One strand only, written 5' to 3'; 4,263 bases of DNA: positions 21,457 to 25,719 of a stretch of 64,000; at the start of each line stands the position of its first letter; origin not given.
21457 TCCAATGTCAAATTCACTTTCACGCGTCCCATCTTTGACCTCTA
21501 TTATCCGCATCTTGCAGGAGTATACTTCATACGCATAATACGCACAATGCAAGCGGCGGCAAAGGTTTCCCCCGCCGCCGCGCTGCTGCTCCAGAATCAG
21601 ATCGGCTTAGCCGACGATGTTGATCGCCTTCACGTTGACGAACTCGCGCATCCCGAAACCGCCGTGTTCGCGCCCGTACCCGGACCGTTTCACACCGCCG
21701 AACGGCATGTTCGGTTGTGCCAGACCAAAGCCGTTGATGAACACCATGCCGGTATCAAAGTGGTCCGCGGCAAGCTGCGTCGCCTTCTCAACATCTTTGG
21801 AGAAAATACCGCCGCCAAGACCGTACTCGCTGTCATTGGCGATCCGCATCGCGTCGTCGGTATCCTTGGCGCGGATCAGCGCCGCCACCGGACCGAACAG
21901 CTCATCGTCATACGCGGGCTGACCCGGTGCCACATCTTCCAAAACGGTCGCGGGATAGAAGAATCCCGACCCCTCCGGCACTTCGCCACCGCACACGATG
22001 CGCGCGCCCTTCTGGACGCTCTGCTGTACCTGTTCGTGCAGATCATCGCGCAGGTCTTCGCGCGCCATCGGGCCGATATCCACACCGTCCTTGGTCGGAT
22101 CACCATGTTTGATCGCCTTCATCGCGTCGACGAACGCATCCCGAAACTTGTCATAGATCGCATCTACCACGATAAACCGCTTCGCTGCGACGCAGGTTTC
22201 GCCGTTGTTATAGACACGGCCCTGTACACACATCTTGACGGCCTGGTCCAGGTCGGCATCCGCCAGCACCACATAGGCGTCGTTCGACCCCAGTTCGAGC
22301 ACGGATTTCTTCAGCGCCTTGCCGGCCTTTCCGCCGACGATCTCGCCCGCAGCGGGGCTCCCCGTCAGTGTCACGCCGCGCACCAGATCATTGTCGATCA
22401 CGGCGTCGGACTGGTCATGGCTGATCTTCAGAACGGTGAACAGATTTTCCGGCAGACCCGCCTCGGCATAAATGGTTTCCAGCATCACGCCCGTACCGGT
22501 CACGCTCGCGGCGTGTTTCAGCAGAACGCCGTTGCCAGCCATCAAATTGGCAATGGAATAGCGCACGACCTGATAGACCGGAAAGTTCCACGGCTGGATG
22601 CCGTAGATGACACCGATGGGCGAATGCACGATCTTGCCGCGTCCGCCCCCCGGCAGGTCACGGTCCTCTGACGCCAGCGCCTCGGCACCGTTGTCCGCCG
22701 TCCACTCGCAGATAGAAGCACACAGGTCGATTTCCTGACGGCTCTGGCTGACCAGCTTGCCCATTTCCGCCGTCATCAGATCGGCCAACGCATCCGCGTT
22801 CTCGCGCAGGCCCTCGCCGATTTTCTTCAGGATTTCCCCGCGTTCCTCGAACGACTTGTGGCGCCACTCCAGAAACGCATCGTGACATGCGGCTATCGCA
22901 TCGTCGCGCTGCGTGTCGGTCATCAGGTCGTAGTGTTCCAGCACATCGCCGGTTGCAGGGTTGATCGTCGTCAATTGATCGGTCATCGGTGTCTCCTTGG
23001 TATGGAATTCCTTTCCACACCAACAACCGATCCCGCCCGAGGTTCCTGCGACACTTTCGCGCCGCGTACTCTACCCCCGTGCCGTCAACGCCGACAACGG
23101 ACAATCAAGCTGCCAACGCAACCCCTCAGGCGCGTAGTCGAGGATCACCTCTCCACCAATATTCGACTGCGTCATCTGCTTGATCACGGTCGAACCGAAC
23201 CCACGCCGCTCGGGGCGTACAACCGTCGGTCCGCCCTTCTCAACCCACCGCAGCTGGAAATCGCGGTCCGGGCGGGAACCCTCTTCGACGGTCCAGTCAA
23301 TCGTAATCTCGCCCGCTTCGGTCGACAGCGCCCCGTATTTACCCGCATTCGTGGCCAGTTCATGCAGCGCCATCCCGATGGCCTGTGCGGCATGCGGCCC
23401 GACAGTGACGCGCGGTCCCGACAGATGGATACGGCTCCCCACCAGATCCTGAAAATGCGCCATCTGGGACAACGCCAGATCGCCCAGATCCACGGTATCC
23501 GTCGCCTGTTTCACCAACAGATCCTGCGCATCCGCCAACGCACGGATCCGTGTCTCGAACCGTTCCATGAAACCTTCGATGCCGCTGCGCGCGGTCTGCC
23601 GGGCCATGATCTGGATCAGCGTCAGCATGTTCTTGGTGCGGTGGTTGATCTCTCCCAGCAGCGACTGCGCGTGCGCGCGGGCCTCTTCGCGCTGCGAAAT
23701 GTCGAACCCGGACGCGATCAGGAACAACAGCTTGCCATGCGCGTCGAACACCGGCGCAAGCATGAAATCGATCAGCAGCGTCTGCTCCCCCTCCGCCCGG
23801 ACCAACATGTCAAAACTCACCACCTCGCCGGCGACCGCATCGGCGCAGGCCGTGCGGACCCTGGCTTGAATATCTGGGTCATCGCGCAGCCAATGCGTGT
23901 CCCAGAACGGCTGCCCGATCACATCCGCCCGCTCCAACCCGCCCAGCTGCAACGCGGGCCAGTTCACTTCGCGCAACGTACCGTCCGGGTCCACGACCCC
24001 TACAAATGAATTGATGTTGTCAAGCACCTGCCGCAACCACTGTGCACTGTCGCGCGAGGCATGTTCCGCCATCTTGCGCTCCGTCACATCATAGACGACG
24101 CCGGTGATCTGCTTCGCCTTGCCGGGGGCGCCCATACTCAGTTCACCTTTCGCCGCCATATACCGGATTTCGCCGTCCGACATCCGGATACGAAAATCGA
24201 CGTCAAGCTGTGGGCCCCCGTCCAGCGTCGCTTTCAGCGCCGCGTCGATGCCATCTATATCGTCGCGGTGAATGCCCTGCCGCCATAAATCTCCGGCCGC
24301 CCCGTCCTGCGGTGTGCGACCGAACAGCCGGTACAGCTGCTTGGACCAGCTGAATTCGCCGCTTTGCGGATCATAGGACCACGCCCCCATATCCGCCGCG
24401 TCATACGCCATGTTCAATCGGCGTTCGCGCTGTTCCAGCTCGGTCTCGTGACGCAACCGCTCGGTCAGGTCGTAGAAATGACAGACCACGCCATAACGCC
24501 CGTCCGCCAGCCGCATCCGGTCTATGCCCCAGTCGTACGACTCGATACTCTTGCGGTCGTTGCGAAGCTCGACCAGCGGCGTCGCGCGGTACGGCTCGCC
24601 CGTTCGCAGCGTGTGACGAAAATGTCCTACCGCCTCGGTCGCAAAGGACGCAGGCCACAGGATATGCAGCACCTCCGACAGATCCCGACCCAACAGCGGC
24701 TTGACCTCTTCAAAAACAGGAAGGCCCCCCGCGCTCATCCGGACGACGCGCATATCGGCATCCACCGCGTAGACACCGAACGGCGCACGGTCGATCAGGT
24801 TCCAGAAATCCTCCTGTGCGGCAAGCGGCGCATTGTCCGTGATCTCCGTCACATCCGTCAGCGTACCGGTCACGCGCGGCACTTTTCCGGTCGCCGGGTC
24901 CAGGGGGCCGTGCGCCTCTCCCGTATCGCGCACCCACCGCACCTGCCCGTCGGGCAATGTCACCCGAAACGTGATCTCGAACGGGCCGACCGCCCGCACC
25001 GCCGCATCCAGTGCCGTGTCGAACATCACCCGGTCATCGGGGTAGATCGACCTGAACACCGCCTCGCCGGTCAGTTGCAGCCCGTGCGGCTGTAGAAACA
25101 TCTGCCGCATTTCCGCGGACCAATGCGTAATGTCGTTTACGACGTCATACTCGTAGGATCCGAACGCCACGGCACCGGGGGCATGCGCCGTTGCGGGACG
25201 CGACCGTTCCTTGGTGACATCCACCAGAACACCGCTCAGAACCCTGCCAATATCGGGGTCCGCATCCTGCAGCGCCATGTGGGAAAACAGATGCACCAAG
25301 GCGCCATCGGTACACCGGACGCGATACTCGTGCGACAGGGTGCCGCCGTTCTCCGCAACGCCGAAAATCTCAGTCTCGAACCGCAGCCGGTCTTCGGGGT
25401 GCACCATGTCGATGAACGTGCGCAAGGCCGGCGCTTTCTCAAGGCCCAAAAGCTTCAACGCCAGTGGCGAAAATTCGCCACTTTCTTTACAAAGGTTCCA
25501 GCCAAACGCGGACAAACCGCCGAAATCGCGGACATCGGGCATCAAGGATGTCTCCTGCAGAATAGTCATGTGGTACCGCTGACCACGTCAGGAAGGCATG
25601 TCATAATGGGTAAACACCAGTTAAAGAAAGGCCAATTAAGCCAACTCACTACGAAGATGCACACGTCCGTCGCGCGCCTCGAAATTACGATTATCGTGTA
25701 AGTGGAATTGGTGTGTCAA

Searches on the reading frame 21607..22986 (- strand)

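Call 53: search_protein_families(library=pfam, max_evalue=0.0001, proteins=[window:21607-22986:-])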
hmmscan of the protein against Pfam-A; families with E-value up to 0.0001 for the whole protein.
window:21607-22986:- (459 aa): 1 family
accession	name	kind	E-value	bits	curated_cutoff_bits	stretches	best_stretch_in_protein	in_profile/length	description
PF00171.27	Aldedh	-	7.7e-131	437.2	23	1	4-455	8-461/461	Aldehyde dehydrogenase family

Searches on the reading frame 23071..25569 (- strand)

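Call 53: search_protein_families(library=pfam, max_evalue=0.0001, proteins=[window:23071-25569:-])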
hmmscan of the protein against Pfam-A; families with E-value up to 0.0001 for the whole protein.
window:23071-25569:- (832 aa): 6 families
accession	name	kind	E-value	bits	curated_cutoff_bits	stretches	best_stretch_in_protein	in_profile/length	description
PF08447.18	PAS_3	-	9.9e-36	122.3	25.6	3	407-492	3-89/89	PAS fold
PF08448.16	PAS_4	-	4.7e-25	88.4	23.1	2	516-628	1-109/110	PAS fold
PF07536.20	HWE_HK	-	5.1e-19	69.2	22.8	1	640-719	1-82/83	HWE histidine kinase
PF00989.32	PAS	-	1.8e-14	54.1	22.6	0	512-615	3-104/113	PAS fold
PF13426.13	PAS_9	-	1.1e-12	48.5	27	1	523-626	5-103/103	PAS domain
PF07568.18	HisKA_2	-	3.6e-05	24.2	22.3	1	640-698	1-64/76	Histidine kinase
